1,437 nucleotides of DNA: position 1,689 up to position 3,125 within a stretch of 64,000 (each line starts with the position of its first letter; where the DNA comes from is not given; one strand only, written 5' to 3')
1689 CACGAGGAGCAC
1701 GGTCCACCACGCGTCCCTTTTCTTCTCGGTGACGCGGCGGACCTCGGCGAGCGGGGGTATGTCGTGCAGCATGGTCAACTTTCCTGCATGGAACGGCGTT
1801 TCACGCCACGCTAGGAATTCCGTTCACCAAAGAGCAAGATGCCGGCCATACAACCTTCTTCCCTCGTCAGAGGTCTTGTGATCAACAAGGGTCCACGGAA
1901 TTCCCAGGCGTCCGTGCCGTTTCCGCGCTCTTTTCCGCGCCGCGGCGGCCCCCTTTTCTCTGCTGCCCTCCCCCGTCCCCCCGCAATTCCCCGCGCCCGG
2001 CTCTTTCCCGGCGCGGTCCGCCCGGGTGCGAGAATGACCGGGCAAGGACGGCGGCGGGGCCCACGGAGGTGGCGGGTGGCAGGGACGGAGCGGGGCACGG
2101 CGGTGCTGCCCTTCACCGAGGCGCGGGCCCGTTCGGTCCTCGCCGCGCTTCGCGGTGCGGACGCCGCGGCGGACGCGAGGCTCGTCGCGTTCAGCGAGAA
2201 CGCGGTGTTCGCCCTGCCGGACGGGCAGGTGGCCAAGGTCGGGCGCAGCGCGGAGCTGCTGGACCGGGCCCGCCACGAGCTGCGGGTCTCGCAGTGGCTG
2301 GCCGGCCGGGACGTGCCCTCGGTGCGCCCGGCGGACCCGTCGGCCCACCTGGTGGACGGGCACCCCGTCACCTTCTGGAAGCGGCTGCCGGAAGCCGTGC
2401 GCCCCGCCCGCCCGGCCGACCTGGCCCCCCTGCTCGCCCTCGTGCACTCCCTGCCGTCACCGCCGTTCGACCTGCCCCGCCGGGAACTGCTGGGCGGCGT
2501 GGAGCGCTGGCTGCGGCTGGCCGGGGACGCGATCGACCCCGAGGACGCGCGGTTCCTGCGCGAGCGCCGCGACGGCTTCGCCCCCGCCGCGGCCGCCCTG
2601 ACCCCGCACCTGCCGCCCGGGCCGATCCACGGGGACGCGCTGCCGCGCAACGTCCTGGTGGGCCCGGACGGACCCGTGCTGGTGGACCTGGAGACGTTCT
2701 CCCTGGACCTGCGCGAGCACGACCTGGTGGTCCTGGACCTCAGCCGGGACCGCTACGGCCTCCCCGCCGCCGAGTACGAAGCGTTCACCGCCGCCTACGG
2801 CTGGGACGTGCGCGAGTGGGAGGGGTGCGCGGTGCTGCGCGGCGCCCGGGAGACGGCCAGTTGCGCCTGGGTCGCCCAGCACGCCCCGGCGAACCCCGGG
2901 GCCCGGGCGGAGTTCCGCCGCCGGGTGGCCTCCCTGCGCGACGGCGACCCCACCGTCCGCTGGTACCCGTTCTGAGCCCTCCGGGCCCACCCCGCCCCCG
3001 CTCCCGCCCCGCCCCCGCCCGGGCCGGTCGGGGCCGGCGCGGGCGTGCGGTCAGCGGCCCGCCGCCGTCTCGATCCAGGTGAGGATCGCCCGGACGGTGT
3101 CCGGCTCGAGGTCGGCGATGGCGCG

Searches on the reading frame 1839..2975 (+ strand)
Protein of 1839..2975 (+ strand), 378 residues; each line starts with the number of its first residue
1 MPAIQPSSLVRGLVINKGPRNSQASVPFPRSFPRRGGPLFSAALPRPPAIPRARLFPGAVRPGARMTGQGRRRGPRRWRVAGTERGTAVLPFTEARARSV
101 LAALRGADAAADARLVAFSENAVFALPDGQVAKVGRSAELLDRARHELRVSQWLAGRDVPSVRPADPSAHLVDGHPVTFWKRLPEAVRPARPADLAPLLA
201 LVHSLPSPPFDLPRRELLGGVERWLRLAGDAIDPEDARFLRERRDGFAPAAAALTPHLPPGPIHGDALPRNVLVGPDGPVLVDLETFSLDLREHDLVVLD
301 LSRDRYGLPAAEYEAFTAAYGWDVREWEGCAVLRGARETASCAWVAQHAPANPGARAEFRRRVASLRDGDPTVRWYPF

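Call 11: search_protein_families(library=pfam, proteins=[window:1839-2975:+], max_evalue=0.001)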
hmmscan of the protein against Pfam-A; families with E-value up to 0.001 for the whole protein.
window:1839-2975:+ (378 aa): 1 family
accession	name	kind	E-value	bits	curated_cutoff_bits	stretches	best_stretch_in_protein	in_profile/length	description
PF01636.29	APH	-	7.7e-17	62.3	23.2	1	120-329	10-235/239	Phosphotransferase enzyme family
